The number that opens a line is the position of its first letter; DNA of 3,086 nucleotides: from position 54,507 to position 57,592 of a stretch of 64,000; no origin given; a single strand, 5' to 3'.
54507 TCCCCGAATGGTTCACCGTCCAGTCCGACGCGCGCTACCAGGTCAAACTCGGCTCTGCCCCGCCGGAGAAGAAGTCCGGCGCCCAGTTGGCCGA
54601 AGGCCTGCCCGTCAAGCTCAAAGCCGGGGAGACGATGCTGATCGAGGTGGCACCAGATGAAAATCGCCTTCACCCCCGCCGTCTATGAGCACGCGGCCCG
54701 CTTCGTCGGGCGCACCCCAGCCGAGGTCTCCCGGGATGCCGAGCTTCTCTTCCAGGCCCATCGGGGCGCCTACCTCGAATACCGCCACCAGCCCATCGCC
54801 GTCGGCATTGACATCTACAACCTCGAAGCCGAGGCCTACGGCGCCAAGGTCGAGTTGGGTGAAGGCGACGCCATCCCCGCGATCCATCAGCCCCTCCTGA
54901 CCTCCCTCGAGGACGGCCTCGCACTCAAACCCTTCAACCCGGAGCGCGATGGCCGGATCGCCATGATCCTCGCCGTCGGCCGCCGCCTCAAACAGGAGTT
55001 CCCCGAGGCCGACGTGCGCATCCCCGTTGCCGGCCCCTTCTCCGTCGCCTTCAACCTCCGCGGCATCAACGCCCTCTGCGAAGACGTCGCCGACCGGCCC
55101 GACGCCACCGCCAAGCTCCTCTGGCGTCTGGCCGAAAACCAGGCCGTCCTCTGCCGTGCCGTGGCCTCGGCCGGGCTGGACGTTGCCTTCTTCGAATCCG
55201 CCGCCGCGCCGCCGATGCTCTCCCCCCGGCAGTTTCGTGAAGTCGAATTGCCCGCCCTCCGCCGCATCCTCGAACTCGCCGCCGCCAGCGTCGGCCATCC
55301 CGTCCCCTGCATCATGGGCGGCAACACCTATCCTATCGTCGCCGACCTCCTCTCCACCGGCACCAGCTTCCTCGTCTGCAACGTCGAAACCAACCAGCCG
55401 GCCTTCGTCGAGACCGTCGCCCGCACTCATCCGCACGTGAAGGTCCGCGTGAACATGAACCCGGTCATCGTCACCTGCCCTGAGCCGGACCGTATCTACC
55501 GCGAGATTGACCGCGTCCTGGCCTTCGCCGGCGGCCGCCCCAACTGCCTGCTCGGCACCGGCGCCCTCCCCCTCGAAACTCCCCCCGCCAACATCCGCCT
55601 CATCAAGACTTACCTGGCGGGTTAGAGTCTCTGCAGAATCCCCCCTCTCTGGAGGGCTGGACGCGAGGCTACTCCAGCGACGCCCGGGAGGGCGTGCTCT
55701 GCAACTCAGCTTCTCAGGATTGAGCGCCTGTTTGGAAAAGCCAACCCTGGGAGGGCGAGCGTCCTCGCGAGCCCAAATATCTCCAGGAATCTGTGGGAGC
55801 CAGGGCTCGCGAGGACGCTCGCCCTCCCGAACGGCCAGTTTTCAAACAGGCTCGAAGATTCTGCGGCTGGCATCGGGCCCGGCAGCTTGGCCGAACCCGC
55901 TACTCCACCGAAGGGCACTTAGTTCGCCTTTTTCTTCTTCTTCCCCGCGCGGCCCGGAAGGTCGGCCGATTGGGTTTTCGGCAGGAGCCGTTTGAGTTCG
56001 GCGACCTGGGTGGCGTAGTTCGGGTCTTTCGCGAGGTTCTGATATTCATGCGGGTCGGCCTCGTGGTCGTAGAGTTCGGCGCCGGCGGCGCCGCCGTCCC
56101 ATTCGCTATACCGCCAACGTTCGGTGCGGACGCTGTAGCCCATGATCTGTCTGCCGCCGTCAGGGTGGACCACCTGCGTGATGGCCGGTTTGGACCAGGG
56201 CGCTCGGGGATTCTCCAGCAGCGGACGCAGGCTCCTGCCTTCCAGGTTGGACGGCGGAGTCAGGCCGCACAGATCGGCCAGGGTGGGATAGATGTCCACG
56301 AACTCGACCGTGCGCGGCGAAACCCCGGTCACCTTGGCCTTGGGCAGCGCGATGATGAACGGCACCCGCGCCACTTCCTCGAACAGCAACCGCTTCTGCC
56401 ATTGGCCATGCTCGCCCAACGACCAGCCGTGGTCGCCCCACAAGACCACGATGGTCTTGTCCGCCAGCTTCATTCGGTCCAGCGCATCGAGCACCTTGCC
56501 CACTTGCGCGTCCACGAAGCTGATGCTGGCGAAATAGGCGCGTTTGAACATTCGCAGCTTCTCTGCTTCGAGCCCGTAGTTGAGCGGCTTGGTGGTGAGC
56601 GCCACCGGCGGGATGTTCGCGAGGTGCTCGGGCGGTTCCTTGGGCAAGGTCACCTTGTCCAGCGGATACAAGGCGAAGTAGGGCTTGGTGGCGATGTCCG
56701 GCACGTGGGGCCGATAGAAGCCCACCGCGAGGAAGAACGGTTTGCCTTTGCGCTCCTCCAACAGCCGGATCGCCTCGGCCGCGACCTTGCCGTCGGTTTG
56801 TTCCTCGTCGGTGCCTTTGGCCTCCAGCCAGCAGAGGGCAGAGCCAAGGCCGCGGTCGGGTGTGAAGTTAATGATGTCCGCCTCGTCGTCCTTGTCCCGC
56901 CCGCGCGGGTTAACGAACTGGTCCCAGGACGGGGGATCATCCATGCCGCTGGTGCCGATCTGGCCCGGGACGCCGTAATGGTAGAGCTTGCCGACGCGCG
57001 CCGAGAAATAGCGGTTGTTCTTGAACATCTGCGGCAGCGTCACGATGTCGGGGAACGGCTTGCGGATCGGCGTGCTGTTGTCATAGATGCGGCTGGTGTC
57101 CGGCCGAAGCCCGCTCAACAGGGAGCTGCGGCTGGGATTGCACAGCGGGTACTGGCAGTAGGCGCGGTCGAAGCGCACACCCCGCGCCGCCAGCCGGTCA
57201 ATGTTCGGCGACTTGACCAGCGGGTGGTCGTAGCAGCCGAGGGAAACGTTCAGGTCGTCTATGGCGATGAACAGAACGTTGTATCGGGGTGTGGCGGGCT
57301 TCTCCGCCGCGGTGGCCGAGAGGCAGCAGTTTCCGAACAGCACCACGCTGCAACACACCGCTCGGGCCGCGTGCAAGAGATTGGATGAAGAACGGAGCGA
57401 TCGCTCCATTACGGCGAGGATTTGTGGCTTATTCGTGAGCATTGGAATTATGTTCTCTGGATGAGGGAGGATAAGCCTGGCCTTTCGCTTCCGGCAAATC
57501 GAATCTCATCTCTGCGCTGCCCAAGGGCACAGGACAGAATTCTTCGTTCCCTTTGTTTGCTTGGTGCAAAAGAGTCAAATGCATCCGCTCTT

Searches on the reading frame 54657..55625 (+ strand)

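Call 83: search_protein_families(library=pfam, proteins=[window:54657-55625:+], max_evalue=0.001)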
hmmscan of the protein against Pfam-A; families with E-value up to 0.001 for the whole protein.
window:54657-55625:+ (322 aa): 1 family
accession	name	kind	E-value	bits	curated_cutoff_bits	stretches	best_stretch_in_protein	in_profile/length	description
PF01208.23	URO-D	-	5.1e-29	101.8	23.9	1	11-314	32-337/346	Uroporphyrinogen decarboxylase (URO-D)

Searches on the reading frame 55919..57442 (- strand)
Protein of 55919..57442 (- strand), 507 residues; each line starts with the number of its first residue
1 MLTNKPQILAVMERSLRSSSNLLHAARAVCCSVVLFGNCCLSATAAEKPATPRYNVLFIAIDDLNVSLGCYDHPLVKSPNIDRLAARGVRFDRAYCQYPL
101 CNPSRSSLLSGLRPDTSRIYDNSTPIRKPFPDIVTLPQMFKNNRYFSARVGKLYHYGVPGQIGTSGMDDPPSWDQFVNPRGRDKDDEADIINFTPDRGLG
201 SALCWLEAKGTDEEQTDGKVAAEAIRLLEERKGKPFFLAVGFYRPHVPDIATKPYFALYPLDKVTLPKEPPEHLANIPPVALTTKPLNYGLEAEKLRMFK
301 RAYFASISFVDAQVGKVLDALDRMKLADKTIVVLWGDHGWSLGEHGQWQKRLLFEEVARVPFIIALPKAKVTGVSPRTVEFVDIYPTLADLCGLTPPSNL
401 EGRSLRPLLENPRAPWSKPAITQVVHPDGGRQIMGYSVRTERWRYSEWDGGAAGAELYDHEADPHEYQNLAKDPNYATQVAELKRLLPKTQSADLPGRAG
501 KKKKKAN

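Call 39: search_protein_families(library=pfam, proteins=[window:55919-57442:-], max_evalue=0.001)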
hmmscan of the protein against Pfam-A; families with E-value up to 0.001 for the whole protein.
window:55919-57442:- (507 aa): 4 families
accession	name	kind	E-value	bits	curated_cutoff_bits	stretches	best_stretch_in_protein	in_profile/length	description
PF00884.28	Sulfatase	-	2e-41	142.7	25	1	55-393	2-300/301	Sulfatase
PF16347.10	SGSH_C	-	4.9e-23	82.4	29.3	1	343-491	1-152/154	N-sulphoglucosamine sulphohydrolase, C-terminal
PF01663.27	Phosphodiest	-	1.5e-08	35.1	23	0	303-343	184-224/342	Type I phosphodiesterase / nucleotide pyrophosphatase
PF02995.22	DUF229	-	0.00045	19.5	25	1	299-349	302-352/496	Protein of unknown function (DUF229)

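Call 87: find_homologous_proteins(query=window:55919-57442:-, max_evalue=1e-100)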
Query window:55919-57442:- (507 aa): 6725 proteins with E <= 1e-100 among 8000 candidates; the best 120 are listed.
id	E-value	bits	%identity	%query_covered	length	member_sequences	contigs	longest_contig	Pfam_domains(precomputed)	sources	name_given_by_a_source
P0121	0.0e+0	1187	100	100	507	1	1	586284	PF01663.28,PF16347.11,PF00884.29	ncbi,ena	-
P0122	1.1e-293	993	83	98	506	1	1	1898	PF01663.28,PF16347.11,PF00884.29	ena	-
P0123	6.3e-289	977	87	91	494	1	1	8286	PF02995.23,PF01663.28,PF16347.11,PF00884.29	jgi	jgi:uncharacterized sulfatase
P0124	5.9e-288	974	85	95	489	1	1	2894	PF01663.28,PF16347.11,PF00884.29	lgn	-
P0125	1.6e-287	972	84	95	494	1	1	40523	PF01663.28,PF16347.11,PF00884.29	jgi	jgi:iduronate 2-sulfatase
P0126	3.0e-287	971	84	95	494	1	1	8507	PF02995.23,PF01663.28,PF16347.11,PF00884.29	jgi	jgi:uncharacterized sulfatase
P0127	3.3e-278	942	83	94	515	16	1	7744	PF01663.28,PF16347.11,PF00884.29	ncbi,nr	ncbi:MAG: sulfatase [Verrucomicrobia bacterium]|nr:sulfatase [Verrucomicrobiota bacterium]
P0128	1.7e-277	939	85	90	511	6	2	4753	PF01663.28,PF16347.11,PF00884.29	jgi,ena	jgi:uncharacterized sulfatase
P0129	3.3e-277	938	83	94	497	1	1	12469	PF01663.28,PF16347.11,PF00884.29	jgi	jgi:iduronate 2-sulfatase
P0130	7.8e-277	937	85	89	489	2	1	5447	PF01663.28,PF16347.11,PF00884.29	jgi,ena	jgi:uncharacterized sulfatase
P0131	9.3e-275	930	83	94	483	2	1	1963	PF01663.28,PF16347.11,PF00884.29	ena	-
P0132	9.0e-273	924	85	90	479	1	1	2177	PF02995.23,PF01663.28,PF16347.11,PF00884.29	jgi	jgi:uncharacterized sulfatase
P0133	7.3e-272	921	82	94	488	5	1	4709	PF02995.23,PF01663.28,PF16347.11,PF00884.29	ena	-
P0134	1.3e-271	920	83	91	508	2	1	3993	PF01663.28,PF16347.11,PF00884.29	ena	-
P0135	7.2e-270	914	82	90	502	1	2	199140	PF01663.28,PF16347.11,PF00884.29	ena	-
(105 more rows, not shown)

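Call 88: find_encoding_contigs(protein=P0121, flank=3000, max_places=2)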
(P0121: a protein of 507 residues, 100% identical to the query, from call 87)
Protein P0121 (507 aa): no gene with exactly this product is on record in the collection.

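Call 89: find_encoding_contigs(protein=P0125, flank=6000, max_places=2)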
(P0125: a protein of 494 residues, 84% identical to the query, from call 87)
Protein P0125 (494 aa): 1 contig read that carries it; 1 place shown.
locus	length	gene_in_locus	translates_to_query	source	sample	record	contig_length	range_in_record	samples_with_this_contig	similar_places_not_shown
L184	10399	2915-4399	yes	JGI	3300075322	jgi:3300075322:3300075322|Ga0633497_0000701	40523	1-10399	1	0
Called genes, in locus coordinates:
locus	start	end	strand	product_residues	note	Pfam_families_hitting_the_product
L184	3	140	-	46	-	?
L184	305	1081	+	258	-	PF07722:Peptidase_C26, PF00117:GATase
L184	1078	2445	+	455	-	PF00072:Response_reg, PF00158:Sigma54_activat, PF01078:Mg_chelatase (faint), PF14532:Sigma54_activ_2, PF07728:AAA_5, PF25601:AAA_lid_14, PF02954:HTH_8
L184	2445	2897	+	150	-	PF00072:Response_reg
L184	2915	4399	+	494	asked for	PF00884:Sulfatase, PF01663:Phosphodiest (faint), PF16347:SGSH_C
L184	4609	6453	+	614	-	PF00749:tRNA-synt_1c, PF03950:tRNA-synt_1c_C, PF20974:tRNA-synt_1c_C2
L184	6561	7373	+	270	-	PF00578:AhpC-TSA, PF08534:Redoxin, PF00085:Thioredoxin (weak), PF13098:Thioredoxin_2, PF13905:Thioredoxin_8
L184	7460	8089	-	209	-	PF00081:Sod_Fe_N, PF02777:Sod_Fe_C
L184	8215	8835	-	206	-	PF00117:GATase, PF07685:GATase_3 (weak)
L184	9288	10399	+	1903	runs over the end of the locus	PF08447:PAS_3, PF00989:PAS, PF13188:PAS_8, PF13426:PAS_9, PF00989:PAS, PF13426:PAS_9, PF00989:PAS, PF08448:PAS_4, +26 more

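Call 90: find_encoding_contigs(protein=P0123, flank=6000, max_places=2)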
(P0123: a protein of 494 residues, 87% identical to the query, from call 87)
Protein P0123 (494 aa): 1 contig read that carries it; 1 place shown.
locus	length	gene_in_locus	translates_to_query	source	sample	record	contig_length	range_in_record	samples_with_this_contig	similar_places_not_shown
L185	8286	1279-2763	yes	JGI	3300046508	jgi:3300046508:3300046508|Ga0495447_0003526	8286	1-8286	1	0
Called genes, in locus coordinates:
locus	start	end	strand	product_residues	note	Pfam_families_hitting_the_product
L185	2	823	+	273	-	?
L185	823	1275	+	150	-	PF00072:Response_reg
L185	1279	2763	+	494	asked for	PF00884:Sulfatase, PF01663:Phosphodiest (faint), PF02995:DUF229 (weak), PF16347:SGSH_C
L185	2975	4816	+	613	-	PF00749:tRNA-synt_1c, PF03950:tRNA-synt_1c_C, PF20974:tRNA-synt_1c_C2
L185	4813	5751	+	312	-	PF00578:AhpC-TSA, PF08534:Redoxin, PF00085:Thioredoxin (weak), PF13098:Thioredoxin_2, PF13905:Thioredoxin_8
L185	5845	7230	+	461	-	PF01609:DDE_Tnp_1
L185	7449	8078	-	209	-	PF00081:Sod_Fe_N, PF02777:Sod_Fe_C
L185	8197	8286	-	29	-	?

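Call 92: list_cluster_members(proteins=[P0121])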
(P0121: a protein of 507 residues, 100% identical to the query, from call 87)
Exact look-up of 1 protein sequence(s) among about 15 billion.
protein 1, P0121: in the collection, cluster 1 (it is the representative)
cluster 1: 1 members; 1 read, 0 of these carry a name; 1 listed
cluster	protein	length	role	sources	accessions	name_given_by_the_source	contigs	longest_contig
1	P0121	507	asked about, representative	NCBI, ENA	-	-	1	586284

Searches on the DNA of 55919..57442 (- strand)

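Call 91: search_with_rna_model(model_id=R1, sources=[L184, L185], max_evalue=0.1)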
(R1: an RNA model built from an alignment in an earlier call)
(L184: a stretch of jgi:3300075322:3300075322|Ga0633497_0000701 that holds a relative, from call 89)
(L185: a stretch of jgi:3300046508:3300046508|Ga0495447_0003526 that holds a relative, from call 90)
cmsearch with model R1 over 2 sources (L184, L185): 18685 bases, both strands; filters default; matches with E-value up to 0.1: 0.
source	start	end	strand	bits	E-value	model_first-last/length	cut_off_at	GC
